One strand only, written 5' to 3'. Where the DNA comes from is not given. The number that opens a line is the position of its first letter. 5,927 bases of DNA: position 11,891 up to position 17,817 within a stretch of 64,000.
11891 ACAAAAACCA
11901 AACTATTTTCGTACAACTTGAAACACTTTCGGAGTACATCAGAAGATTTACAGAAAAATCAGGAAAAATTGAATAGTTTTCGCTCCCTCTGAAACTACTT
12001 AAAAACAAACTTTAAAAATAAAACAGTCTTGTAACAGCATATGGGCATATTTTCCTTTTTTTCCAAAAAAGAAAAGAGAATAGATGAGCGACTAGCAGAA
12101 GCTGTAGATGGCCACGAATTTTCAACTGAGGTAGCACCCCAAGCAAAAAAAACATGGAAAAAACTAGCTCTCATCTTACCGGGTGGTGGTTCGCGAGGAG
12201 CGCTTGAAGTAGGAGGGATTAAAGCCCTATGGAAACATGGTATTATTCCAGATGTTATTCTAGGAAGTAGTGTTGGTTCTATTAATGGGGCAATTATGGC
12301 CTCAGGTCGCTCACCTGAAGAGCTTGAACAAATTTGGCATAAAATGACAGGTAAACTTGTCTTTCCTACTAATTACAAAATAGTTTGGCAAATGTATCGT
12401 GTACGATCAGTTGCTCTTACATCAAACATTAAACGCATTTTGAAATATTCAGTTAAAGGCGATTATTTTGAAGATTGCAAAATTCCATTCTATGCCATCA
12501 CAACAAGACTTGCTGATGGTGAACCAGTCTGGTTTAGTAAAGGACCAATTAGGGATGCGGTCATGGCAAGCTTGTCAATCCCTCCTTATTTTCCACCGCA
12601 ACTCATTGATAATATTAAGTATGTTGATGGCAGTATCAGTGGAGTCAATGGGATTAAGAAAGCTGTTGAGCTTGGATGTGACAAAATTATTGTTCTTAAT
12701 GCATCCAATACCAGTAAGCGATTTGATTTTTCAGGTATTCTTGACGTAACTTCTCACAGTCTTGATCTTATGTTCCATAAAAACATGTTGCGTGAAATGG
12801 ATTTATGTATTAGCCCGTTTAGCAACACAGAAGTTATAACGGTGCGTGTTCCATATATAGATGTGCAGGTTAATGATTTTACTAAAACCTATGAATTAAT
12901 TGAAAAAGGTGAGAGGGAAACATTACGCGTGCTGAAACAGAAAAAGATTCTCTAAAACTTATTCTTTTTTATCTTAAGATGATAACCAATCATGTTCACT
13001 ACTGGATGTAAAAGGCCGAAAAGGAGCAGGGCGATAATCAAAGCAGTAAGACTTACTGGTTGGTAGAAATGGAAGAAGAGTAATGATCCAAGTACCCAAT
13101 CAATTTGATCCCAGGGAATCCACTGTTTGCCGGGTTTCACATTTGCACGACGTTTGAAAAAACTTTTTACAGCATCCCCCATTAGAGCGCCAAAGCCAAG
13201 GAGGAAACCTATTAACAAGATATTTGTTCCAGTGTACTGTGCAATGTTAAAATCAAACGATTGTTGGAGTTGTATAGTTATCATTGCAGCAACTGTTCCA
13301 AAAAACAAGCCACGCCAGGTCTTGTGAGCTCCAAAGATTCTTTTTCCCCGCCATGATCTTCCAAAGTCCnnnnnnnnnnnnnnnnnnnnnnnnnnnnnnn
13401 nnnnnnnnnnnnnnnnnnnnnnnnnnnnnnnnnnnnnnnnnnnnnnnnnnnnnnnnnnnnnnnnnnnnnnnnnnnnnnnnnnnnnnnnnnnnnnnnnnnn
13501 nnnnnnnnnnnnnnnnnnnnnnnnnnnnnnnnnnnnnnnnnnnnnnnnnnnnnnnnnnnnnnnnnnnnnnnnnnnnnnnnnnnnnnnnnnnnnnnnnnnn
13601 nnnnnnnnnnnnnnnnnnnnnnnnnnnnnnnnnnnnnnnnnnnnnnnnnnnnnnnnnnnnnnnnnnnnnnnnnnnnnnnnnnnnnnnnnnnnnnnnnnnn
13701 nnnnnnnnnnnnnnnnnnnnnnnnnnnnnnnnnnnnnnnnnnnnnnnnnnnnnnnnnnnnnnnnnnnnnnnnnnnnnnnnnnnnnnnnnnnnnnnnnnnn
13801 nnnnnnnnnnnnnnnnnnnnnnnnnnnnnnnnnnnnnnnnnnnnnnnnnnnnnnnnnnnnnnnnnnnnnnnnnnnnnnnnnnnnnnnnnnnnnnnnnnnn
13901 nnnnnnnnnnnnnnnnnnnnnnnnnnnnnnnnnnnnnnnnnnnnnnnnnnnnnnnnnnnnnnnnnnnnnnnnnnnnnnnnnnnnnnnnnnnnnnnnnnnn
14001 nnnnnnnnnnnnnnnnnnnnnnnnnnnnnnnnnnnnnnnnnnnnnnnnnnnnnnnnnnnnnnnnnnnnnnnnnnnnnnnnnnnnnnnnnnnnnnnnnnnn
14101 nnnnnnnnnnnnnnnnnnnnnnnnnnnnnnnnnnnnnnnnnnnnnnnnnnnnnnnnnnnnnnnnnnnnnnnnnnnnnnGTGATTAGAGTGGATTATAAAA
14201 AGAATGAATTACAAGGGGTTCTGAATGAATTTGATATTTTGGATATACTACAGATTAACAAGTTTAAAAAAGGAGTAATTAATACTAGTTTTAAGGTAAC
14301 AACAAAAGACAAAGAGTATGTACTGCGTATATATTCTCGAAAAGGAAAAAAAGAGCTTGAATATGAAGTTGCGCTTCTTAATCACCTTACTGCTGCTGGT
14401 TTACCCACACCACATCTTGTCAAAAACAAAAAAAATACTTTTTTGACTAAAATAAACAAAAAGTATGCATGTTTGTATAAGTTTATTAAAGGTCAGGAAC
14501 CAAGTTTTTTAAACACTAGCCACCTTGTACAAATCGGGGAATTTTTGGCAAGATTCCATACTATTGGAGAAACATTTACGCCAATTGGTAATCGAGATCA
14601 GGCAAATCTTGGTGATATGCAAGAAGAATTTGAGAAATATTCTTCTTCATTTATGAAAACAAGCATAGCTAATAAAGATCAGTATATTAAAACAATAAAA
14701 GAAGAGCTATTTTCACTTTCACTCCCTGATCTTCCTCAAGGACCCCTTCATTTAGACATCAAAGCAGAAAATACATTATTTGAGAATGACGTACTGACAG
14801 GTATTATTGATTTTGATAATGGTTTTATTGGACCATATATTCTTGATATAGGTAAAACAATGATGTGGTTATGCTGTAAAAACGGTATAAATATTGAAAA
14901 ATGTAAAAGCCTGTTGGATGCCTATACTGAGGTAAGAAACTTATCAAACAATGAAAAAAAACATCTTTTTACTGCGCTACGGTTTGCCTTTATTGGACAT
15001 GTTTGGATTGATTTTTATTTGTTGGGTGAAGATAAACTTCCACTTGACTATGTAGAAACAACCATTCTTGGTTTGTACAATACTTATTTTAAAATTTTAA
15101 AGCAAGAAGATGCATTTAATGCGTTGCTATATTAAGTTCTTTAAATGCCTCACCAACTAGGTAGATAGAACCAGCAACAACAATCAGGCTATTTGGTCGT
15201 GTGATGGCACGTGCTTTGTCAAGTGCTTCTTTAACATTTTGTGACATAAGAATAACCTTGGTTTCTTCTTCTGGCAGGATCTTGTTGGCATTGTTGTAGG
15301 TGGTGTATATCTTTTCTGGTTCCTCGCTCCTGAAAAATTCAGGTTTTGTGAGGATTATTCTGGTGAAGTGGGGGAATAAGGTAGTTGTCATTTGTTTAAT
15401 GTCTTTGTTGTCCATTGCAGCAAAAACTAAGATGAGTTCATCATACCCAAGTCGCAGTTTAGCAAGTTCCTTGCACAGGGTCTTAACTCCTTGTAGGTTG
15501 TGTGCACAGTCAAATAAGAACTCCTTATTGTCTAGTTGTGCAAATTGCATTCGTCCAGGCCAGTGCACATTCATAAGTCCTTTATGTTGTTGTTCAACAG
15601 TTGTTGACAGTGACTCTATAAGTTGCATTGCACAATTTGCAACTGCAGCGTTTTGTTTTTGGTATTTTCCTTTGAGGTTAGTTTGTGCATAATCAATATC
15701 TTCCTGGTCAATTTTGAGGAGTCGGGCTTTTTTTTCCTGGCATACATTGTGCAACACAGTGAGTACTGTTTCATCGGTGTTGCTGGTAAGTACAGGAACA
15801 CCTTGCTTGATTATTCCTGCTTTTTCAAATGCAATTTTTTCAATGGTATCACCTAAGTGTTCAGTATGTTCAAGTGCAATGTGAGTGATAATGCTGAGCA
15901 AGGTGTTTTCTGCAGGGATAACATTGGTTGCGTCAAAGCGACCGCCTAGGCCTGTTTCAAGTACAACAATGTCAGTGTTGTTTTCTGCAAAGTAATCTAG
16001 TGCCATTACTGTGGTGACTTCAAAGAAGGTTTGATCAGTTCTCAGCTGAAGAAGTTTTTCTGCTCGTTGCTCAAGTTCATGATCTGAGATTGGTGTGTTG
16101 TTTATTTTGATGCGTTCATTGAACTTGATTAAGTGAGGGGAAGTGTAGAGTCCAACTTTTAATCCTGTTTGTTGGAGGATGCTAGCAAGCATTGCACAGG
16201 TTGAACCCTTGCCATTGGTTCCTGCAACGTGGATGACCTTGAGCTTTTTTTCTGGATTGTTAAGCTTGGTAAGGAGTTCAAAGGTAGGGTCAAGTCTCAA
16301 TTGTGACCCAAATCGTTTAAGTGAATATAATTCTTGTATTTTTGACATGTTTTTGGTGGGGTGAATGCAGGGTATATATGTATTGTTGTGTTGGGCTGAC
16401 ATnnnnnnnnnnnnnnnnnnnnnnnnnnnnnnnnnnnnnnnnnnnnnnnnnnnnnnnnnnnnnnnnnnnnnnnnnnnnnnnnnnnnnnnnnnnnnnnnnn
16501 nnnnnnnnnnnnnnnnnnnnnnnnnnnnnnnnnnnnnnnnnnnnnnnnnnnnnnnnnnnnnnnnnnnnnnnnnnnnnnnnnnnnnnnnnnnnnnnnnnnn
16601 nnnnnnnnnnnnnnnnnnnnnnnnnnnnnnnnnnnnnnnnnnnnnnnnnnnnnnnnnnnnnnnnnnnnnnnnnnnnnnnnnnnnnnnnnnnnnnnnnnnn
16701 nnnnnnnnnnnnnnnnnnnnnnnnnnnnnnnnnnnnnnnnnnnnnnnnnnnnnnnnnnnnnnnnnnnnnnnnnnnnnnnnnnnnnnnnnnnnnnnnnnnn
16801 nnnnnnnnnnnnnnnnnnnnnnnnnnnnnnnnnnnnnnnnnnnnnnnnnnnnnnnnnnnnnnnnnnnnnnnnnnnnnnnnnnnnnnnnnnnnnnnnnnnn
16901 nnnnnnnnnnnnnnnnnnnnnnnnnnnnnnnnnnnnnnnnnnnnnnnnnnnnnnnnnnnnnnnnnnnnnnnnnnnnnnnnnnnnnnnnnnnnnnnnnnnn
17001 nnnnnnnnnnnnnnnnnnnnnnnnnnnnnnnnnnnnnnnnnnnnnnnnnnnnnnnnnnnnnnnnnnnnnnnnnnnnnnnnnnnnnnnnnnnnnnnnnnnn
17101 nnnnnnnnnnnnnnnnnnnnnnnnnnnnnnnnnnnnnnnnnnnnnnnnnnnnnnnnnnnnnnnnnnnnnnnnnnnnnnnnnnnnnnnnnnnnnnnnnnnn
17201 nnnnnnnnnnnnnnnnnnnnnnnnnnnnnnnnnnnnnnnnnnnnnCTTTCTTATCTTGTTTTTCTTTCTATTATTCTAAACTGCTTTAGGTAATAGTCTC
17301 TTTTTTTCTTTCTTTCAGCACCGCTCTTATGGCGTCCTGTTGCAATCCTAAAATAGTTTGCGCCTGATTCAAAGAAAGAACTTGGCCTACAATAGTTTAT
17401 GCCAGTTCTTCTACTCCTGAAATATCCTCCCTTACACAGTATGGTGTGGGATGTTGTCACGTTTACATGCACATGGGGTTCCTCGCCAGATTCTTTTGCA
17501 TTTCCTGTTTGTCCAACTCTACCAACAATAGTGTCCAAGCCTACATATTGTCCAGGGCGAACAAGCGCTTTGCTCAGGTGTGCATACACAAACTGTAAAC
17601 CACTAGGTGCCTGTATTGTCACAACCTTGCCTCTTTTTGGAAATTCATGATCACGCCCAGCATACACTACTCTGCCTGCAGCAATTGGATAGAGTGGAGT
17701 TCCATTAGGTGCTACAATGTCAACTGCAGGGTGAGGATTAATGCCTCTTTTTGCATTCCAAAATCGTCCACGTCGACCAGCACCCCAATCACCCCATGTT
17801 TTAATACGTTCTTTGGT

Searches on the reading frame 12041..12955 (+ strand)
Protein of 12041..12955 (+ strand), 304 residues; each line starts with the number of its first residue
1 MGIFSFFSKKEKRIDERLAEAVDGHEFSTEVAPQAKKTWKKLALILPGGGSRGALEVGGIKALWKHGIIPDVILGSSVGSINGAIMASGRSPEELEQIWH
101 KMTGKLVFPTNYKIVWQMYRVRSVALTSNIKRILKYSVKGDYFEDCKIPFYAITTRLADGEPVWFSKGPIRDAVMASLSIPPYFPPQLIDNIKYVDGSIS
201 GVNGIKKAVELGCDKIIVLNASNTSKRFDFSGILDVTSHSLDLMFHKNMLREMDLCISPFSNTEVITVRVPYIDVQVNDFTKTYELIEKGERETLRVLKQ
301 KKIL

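Call 95: search_protein_families(library=pfam, proteins=[window:12041-12955:+], max_evalue=0.001)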
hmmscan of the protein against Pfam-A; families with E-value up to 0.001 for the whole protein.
window:12041-12955:+ (304 aa): 1 family
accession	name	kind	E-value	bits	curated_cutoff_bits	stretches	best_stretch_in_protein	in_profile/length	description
PF01734.28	Patatin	-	1.6e-29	103.9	27.7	1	44-205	1-187/191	Patatin-like phospholipase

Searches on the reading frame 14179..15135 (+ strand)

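Call 95: search_protein_families(library=pfam, proteins=[window:14179-15135:+], max_evalue=0.001)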
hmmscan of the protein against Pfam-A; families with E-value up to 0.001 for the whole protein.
window:14179-15135:+ (318 aa): 1 family
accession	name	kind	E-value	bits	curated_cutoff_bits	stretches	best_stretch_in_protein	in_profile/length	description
PF01636.29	APH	-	8.8e-25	88.3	23.2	1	27-232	3-214/239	Phosphotransferase enzyme family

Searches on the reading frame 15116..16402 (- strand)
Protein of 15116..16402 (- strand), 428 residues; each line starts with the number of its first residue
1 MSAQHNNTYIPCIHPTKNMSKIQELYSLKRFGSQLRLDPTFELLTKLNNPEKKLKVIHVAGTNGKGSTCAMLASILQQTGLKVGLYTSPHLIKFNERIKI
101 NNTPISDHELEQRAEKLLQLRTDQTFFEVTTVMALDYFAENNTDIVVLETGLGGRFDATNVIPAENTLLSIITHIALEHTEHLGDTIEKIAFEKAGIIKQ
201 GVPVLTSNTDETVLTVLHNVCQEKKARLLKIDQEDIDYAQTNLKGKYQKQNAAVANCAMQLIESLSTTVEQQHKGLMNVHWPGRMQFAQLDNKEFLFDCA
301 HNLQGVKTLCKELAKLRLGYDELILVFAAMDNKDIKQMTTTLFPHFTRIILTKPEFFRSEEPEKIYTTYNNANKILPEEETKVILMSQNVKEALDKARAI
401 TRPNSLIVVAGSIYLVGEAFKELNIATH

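Call 22: search_protein_families(library=ncbifam, proteins=[window:15116-16402:-], max_evalue=0.00001)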
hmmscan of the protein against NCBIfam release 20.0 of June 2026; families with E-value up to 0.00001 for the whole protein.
window:15116-16402:- (428 aa): 19 families
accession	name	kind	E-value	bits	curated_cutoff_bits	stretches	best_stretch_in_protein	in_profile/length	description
TIGR01499.1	folC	subfamily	3.1e-110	369.3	162.65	1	40-421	4-398/400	bifunctional protein FolC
NF047860.1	Tet-DihydfolSynFolCMyb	equivalog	3.7e-57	194.3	700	2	42-232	47-246/468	bifunctional tetrahydrofolate synthase/dihydrofolate synthase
NF008101.0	PRK10846.1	equivalog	1.8e-54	185.1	360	1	46-424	41-415/422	bifunctional tetrahydrofolate synthase/dihydrofolate synthase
NF001126.0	PRK00139.1-4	equivalog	1.3e-22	80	373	2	47-131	97-181/486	UDP-N-acetylmuramoyl-L-alanyl-D-glutamate--2,6-diaminopimelate ligase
TIGR01085.1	murE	subfamily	6.7e-22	78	257.3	2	217-411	256-445/472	UDP-N-acetylmuramyl-tripeptide synthetase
NF001124.0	PRK00139.1-2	equivalog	7.9e-19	67.8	476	1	197-411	255-466/500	UDP-N-acetylmuramoyl-L-alanyl-D-glutamate--2,6-diaminopimelate ligase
TIGR02068.2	cya_phycin_syn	equivalog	1.8e-17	62.7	850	1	223-410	662-847/862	cyanophycin synthetase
NF010623.0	PRK14016.1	subfamily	4.2e-14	51.7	877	1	233-410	672-849/871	cyanophycin synthetase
NF053645.1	pMurC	equivalog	8.4e-12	44.5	560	0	269-328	339-397/492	pseudomurein biosynthesis peptide ligase pMurC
NF010628.0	PRK14022.1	equivalog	1.2e-11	44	536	1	240-411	290-454/483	UDP-N-acetylmuramoyl-L-alanyl-D-glutamate--L-lysine ligase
TIGR04012.1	poly_gGlu_PgsB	equivalog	3.8e-11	42.4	222.7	1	170-418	130-374/380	poly-gamma-glutamate synthase PgsB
NF001130.0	PRK00139.2-4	equivalog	4.7e-11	42.1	715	1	219-411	301-484/516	UDP-N-acetylmuramoyl-L-alanyl-D-glutamate--2,6-diaminopimelate ligase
NF008896.0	PRK11929.1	equivalog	1.1e-10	40.1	1023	0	48-129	106-187/965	bifunctional UDP-N-acetylmuramoyl-L-alanyl-D-glutamate--2,6-diaminopimelate ligase MurE/UDP-N-acetylmuramoyl-tripeptide--D-alanyl-D-alanine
NF053647.1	pMurD2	equivalog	2.6e-10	39.8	550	1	42-83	87-128/405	pseudomurein biosynthesis peptide ligase pMurD2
TIGR01143.1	murF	subfamily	5.3e-08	32.2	288.6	0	139-249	122-231/418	UDP-N-acetylmuramoyl-tripeptide--D-alanyl-D-alanine ligase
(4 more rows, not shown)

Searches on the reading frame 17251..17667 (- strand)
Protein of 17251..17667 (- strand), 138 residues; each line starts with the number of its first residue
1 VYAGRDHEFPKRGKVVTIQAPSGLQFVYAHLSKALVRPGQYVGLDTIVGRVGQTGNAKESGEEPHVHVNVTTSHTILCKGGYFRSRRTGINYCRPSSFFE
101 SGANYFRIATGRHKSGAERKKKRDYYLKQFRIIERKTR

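Call 91: search_protein_families(library=pfam, proteins=[window:17251-17667:-], max_evalue=10)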
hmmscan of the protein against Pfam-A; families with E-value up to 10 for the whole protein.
window:17251-17667:- (138 aa): 1 family
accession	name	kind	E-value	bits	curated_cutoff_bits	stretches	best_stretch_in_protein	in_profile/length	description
PF01551.29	Peptidase_M23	-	8.6e-12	45.5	28.7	1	11-72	32-89/96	Peptidase family M23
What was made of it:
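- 17251..17667 (-): short M23 peptidase gene flanking the island. Peptidase_M23 E=8.6e-12 (call 91).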
